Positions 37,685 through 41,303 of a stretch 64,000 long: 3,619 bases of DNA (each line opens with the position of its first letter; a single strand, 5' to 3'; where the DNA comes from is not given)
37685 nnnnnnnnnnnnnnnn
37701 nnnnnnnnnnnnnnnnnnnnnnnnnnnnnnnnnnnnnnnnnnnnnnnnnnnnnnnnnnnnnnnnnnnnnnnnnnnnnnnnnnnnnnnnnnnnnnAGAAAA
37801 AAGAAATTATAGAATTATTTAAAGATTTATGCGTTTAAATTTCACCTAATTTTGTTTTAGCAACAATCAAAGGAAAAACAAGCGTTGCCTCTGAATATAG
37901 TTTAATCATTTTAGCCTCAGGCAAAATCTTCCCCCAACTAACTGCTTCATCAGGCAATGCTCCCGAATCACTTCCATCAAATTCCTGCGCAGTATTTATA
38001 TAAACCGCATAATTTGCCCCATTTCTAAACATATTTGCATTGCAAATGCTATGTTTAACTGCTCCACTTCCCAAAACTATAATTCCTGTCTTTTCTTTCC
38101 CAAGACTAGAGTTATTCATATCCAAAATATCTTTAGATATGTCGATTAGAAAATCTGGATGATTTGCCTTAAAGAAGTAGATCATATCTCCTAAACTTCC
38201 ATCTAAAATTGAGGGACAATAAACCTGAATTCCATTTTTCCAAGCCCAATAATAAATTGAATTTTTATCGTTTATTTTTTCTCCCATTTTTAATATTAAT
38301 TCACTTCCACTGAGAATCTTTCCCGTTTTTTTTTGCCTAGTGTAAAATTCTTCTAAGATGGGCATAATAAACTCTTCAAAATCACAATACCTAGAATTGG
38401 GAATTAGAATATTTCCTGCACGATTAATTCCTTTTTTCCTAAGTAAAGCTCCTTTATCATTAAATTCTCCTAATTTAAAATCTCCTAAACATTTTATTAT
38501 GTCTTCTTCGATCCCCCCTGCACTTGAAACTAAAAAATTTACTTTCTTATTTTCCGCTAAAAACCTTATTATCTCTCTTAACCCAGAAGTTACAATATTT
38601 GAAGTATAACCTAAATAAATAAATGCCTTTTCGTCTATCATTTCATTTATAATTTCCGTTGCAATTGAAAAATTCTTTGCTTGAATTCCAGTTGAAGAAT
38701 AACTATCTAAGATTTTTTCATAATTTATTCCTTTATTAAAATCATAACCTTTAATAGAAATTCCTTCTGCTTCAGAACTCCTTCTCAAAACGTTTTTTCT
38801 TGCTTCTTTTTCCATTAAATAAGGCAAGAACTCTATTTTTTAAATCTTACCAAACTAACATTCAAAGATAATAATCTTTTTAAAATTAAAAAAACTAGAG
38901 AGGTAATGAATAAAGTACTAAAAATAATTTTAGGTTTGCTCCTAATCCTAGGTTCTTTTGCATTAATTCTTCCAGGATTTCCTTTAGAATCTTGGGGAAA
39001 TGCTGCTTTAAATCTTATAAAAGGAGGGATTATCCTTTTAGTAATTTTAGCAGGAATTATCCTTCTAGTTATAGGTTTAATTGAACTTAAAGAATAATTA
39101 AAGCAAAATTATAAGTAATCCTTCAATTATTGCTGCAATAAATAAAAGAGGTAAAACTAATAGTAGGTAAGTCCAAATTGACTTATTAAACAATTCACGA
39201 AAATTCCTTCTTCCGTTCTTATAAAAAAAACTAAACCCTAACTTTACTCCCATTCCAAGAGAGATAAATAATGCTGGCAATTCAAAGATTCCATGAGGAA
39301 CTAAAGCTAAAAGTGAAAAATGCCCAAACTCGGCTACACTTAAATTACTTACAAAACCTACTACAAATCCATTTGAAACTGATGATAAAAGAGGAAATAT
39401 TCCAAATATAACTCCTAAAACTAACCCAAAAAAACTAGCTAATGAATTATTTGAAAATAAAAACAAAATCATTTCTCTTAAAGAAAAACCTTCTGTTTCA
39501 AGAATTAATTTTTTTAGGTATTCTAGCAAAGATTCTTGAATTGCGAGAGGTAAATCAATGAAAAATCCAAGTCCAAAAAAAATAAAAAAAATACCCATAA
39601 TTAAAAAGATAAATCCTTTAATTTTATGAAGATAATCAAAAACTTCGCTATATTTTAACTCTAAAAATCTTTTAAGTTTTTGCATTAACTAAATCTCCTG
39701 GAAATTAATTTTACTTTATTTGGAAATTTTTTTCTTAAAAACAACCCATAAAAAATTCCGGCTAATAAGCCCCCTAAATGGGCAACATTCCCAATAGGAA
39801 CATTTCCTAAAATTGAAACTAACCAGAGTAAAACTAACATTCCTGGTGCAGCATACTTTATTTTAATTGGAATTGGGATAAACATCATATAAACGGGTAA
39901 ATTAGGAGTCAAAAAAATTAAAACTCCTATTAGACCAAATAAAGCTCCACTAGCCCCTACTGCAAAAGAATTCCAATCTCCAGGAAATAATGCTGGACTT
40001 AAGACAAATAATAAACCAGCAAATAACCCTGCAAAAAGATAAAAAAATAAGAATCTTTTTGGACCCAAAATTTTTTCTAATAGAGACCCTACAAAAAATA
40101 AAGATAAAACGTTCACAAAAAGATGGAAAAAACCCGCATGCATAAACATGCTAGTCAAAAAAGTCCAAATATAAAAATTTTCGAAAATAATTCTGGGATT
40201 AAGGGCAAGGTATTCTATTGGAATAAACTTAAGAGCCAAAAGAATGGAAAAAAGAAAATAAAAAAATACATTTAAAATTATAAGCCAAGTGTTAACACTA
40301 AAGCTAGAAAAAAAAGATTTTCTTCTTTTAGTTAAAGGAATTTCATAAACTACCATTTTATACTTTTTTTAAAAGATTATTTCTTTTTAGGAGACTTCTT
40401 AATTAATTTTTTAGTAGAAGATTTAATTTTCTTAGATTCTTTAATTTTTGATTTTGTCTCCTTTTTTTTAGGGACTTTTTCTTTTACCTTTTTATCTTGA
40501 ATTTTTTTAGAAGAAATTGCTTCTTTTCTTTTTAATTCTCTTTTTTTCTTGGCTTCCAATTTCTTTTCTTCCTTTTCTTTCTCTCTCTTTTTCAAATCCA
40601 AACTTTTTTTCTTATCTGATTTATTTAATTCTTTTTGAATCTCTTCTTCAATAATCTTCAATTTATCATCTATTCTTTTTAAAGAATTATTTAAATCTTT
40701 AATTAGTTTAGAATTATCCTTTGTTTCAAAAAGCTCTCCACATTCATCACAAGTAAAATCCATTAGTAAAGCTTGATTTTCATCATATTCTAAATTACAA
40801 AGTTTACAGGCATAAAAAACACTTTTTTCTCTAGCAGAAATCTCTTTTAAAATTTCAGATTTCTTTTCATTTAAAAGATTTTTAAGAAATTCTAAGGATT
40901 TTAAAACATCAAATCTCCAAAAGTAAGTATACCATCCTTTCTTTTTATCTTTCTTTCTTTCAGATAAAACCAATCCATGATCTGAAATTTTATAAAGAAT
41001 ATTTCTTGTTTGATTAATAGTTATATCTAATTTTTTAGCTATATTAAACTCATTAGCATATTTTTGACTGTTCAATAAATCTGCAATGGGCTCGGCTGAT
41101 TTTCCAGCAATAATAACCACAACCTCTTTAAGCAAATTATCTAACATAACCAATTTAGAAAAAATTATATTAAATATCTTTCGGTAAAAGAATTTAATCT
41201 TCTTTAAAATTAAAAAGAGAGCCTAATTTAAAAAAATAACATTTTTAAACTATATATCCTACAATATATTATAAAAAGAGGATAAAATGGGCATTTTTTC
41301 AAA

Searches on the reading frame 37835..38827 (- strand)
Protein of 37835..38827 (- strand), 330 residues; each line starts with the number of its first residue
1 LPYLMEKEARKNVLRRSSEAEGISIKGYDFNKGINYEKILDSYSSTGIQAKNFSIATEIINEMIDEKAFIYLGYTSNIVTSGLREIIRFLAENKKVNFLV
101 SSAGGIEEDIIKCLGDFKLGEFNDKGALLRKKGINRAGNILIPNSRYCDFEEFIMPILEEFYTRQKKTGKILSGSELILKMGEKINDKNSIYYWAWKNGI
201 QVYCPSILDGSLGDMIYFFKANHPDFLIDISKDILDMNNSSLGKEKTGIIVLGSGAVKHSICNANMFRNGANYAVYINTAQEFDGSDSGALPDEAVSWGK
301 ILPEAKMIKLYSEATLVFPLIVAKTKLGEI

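Call 5: search_protein_families(library=pfam, proteins=[window:37835-38827:-], max_evalue=0.01)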
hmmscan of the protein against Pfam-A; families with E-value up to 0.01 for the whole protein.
window:37835-38827:- (330 aa): 1 family
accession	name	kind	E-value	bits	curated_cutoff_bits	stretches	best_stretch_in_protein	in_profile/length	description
PF01916.23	DS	-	2.8e-105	352.2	27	1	39-324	2-287/288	Deoxyhypusine synthase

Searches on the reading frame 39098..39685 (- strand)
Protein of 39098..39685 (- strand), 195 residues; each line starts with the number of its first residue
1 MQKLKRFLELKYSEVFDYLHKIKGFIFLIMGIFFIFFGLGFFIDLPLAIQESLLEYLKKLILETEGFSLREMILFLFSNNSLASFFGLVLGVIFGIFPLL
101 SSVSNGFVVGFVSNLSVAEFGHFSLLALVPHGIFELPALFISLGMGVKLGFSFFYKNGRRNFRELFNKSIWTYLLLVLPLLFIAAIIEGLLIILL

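Call 34: search_protein_families(library=ncbifam, proteins=[window:39098-39685:-], max_evalue=0.01)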
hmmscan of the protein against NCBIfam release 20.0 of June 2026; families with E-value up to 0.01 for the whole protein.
window:39098-39685:- (195 aa): 0 families

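Call 48: search_protein_families(library=pfam, proteins=[window:39098-39685:-], max_evalue=0.001)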
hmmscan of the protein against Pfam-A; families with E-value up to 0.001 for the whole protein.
window:39098-39685:- (195 aa): 1 family
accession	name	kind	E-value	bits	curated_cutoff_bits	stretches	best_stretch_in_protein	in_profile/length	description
PF01944.22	SpoIIM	-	1.9e-24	86.9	26.9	1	27-190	4-160/163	Stage II sporulation protein M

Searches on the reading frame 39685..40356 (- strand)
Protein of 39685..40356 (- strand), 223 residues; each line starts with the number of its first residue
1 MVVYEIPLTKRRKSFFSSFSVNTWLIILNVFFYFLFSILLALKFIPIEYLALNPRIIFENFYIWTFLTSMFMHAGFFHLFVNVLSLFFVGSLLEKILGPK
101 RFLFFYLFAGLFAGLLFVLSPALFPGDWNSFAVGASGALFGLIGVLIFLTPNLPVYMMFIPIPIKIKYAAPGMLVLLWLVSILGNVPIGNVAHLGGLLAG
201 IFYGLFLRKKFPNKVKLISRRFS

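Call 34: search_protein_families(library=ncbifam, proteins=[window:39685-40356:-], max_evalue=0.01)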
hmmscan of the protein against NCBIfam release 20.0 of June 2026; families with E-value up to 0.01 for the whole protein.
window:39685-40356:- (223 aa): 3 families
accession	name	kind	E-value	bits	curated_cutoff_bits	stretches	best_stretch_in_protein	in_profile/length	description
TIGR03902.1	rhom_GG_sort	equivalog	2.2e-10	40.7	84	1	62-204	15-153/154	rhombosortase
TIGR04239.1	rhombo_GlpG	equivalog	2.7e-09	37.2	250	1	21-208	96-269/271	rhomboid family intramembrane serine protease GlpG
NF008155.0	PRK10907.1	equivalog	1.1e-07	31.4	335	1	24-204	99-265/276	rhomboid family intramembrane serine protease GlpG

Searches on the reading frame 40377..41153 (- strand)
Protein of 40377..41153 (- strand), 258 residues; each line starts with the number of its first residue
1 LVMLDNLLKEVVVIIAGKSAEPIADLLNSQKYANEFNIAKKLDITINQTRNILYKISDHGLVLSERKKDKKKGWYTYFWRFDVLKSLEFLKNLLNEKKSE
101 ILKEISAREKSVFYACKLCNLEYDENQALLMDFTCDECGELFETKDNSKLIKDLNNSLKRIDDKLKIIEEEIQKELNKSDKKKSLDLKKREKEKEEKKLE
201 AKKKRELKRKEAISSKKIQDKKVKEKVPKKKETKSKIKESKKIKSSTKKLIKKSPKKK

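Call 34: search_protein_families(library=ncbifam, proteins=[window:40377-41153:-], max_evalue=0.01)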
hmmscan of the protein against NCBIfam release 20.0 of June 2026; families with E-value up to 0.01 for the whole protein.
window:40377-41153:- (258 aa): 3 families
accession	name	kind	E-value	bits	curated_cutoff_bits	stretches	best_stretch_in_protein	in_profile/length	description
NF004910.0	PRK06266.1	equivalog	2.8e-33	114.7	180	1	5-169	18-180/185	transcription initiation factor E subunit alpha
TIGR00373.1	TIGR00373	equivalog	6.1e-32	110.3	149.5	1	5-166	1-162/162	transcription factor E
NF002572.0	PRK02224.1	equivalog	0.0014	17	1087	1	39-242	365-562/888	DNA double-strand break repair ATPase Rad50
